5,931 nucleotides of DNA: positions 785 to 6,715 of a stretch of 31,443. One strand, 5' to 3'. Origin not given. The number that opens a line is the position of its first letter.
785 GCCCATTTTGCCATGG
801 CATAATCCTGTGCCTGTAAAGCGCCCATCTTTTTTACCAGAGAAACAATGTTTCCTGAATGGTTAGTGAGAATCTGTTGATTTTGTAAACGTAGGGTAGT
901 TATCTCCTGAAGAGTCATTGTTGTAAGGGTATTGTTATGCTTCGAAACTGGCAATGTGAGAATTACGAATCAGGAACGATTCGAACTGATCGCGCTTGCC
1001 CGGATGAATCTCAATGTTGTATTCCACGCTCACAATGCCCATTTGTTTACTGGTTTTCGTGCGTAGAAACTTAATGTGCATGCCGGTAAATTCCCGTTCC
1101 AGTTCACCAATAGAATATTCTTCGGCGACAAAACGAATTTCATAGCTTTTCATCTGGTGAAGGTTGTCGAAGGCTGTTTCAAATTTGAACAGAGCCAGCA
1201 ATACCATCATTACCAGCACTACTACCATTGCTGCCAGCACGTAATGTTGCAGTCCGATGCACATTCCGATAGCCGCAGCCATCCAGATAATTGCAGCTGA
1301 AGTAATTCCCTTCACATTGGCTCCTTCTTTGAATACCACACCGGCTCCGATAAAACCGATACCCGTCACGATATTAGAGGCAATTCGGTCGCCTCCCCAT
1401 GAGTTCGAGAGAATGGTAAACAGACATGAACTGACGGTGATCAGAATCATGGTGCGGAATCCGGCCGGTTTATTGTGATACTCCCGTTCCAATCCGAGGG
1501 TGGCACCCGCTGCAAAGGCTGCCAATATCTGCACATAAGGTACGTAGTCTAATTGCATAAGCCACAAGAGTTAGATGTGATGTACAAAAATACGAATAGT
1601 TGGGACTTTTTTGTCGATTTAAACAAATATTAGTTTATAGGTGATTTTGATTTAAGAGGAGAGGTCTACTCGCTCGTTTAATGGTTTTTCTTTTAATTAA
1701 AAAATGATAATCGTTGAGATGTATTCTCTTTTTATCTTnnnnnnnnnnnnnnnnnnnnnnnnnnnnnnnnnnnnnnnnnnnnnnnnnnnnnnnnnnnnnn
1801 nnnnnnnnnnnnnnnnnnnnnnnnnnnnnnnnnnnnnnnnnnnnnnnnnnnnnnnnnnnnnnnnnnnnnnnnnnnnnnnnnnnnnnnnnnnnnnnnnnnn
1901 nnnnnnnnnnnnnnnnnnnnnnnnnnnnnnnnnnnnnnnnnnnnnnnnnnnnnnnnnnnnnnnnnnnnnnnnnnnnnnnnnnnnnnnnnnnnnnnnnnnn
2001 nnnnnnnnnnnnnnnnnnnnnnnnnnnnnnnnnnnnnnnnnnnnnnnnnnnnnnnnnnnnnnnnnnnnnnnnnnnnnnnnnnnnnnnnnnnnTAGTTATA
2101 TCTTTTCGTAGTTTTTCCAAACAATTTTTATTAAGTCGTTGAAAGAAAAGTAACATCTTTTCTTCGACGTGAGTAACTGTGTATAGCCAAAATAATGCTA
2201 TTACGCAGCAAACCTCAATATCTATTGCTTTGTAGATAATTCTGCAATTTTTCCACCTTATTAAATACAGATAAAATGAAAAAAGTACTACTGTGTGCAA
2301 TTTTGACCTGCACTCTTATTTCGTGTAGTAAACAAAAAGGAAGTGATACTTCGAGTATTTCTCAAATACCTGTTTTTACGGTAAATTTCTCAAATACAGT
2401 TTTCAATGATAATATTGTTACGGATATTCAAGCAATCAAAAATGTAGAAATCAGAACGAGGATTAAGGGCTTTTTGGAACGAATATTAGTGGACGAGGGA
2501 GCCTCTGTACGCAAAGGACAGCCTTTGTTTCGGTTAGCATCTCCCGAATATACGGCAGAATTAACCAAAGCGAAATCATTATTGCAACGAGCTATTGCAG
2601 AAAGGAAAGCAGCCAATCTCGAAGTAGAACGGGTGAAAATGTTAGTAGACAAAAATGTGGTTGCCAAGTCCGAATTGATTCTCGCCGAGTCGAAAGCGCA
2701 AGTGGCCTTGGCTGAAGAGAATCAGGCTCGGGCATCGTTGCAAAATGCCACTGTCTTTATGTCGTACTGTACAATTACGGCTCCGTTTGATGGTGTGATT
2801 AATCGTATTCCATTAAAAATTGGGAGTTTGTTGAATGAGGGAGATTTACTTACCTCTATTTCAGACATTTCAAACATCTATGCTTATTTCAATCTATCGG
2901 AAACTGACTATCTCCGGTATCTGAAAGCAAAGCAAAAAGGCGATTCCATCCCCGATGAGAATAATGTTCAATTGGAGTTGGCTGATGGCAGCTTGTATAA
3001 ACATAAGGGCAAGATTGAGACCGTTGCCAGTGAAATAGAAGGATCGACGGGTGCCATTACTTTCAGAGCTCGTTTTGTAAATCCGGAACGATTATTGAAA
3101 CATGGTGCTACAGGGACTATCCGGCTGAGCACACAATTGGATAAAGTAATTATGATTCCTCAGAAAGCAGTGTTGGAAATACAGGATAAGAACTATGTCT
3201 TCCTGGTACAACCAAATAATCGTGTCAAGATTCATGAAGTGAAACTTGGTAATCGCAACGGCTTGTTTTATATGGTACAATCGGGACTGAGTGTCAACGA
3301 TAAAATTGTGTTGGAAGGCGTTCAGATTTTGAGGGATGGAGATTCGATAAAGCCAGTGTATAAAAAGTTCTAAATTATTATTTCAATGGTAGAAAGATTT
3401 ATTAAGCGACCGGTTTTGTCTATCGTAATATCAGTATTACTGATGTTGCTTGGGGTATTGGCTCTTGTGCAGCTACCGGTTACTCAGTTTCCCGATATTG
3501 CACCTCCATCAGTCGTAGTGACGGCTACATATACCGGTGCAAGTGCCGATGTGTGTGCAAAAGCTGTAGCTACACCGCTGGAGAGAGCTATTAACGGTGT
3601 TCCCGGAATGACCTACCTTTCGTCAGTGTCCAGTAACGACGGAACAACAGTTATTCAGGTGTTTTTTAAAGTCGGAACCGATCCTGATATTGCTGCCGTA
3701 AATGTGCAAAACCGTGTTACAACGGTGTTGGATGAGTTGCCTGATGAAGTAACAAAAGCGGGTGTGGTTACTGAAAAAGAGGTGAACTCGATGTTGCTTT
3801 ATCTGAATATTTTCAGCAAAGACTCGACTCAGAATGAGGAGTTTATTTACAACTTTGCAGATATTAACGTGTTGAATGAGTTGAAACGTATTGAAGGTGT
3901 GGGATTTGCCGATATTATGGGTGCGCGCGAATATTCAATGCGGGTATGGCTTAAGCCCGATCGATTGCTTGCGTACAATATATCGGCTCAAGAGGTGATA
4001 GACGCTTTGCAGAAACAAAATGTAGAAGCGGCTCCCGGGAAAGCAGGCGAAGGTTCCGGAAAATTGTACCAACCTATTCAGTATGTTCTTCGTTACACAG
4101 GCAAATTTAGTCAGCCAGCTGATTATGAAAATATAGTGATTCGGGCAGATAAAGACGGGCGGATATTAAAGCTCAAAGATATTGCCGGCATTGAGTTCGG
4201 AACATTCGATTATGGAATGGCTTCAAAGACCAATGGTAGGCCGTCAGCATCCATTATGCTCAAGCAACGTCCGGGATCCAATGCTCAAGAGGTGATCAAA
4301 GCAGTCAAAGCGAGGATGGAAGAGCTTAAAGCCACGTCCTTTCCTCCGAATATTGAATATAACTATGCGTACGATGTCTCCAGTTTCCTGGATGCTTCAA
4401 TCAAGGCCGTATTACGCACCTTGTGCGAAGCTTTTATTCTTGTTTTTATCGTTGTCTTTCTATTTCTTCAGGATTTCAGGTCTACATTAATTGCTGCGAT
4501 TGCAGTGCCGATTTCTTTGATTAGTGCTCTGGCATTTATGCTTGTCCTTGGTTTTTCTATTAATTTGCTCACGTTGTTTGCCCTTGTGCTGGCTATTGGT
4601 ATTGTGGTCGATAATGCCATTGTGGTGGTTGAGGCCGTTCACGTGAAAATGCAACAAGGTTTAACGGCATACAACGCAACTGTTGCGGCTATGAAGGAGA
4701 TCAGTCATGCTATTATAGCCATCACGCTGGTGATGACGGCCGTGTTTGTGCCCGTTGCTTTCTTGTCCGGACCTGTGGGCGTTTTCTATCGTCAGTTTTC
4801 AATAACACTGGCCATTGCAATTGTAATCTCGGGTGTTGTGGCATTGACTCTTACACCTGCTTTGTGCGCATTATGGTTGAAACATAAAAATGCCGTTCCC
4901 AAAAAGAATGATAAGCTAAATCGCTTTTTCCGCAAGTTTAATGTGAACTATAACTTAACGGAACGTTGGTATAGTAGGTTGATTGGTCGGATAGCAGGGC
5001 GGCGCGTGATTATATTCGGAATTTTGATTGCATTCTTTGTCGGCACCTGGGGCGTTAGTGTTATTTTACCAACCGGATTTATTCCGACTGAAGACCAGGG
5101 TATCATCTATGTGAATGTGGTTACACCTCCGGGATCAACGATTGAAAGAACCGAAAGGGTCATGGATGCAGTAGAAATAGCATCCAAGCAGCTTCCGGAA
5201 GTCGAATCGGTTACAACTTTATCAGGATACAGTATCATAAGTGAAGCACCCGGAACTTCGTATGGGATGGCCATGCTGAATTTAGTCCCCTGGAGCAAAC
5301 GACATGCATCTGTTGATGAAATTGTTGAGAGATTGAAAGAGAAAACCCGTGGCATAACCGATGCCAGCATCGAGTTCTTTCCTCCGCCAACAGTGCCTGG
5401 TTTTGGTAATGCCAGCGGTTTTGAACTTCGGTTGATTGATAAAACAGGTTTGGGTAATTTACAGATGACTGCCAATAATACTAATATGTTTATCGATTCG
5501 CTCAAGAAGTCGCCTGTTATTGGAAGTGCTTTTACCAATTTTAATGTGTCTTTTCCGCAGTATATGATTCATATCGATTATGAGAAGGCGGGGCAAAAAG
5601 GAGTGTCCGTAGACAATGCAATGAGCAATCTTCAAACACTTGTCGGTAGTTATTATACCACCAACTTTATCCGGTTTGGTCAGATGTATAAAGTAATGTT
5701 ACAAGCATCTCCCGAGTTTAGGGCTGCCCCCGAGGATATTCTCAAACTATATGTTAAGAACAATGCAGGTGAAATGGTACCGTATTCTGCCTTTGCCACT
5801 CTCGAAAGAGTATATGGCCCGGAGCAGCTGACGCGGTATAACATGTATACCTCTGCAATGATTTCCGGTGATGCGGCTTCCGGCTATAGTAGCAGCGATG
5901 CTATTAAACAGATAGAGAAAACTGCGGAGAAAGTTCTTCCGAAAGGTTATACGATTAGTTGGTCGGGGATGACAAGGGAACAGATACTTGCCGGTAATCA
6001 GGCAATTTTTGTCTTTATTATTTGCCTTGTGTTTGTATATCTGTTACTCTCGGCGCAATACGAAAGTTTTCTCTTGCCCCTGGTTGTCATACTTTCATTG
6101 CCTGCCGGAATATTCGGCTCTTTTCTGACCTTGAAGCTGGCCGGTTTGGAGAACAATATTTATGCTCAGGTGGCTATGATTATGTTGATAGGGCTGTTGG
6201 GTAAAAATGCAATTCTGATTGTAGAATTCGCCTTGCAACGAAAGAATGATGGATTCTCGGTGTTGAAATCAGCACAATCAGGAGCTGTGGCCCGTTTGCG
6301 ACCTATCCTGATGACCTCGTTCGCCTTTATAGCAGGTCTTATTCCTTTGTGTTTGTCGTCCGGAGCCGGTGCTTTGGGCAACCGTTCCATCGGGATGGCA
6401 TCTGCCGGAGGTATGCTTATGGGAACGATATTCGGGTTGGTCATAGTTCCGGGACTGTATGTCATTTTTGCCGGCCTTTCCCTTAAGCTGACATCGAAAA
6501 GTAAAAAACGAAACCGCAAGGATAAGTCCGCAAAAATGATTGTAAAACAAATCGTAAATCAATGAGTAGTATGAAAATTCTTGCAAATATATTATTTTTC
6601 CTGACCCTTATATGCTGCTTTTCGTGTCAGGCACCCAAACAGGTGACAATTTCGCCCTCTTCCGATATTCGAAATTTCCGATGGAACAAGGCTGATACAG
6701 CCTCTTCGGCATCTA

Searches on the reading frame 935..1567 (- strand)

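Call 28: search_protein_families(library=pfam, proteins=[window:935-1567:-], max_evalue=0.00001)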
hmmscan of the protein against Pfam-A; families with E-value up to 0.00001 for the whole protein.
window:935-1567:- (210 aa): 1 family
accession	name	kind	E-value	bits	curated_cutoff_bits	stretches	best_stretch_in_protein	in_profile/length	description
PF02308.21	MgtC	-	2.6e-36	125.1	31.4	1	14-130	1-119/121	MgtC family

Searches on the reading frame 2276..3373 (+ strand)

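Call 28: search_protein_families(library=pfam, proteins=[window:2276-3373:+], max_evalue=0.00001)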
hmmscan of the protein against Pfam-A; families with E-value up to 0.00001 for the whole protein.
window:2276-3373:+ (365 aa): 3 families
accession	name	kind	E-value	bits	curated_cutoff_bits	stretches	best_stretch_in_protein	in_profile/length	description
PF16576.10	HlyD_D23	-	2.4e-20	73.2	30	1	56-277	19-211/214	Barrel-sandwich domain of CusB or HlyD membrane-fusion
PF13437.12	HlyD_3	-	1.1e-14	55.5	22.2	1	166-275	1-104/106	HlyD family secretion protein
PF00364.28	Biotin_lipoyl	-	6.3e-07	29.6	22.1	0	36-87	21-73/73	Biotin-requiring enzyme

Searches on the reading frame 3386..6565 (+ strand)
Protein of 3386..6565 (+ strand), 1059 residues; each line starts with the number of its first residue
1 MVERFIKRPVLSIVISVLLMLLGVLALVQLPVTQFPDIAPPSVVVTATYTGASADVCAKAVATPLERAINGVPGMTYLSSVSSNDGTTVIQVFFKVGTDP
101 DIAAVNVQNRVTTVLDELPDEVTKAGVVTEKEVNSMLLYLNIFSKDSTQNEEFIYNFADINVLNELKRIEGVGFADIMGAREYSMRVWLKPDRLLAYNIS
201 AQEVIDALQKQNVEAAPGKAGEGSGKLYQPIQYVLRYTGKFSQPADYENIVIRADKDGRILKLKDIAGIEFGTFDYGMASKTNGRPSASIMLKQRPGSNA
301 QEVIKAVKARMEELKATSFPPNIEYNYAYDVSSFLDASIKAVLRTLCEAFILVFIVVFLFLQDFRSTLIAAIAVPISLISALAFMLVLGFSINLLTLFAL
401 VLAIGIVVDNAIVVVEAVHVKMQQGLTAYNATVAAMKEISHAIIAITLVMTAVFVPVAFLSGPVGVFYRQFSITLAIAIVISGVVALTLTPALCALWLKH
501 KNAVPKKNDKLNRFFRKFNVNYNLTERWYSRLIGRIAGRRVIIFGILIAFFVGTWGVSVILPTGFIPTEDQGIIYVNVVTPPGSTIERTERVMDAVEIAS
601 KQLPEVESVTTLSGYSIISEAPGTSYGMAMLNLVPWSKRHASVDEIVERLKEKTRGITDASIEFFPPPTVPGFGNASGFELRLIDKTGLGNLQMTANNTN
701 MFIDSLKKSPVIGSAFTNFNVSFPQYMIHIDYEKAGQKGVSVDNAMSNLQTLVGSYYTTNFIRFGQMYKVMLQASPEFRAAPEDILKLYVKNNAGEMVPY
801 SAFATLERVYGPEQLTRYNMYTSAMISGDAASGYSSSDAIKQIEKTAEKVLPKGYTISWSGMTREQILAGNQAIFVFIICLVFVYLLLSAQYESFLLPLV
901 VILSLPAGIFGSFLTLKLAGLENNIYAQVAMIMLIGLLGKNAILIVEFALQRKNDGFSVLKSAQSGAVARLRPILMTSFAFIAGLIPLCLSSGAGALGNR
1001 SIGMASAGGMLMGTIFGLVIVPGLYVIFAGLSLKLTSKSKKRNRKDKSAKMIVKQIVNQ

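Call 28: search_protein_families(library=pfam, proteins=[window:3386-6565:+], max_evalue=0.00001)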
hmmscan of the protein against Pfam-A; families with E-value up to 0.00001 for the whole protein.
window:3386-6565:+ (1059 aa): 2 families
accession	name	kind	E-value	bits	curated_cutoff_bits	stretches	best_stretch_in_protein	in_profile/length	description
PF00873.25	ACR_tran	-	1.1e-302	1007.1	28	1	1-1028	1-1020/1021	AcrB/AcrD/AcrF family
PF03176.21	MMPL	-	2.5e-14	53.4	20.5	1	337-514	140-318/333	MMPL family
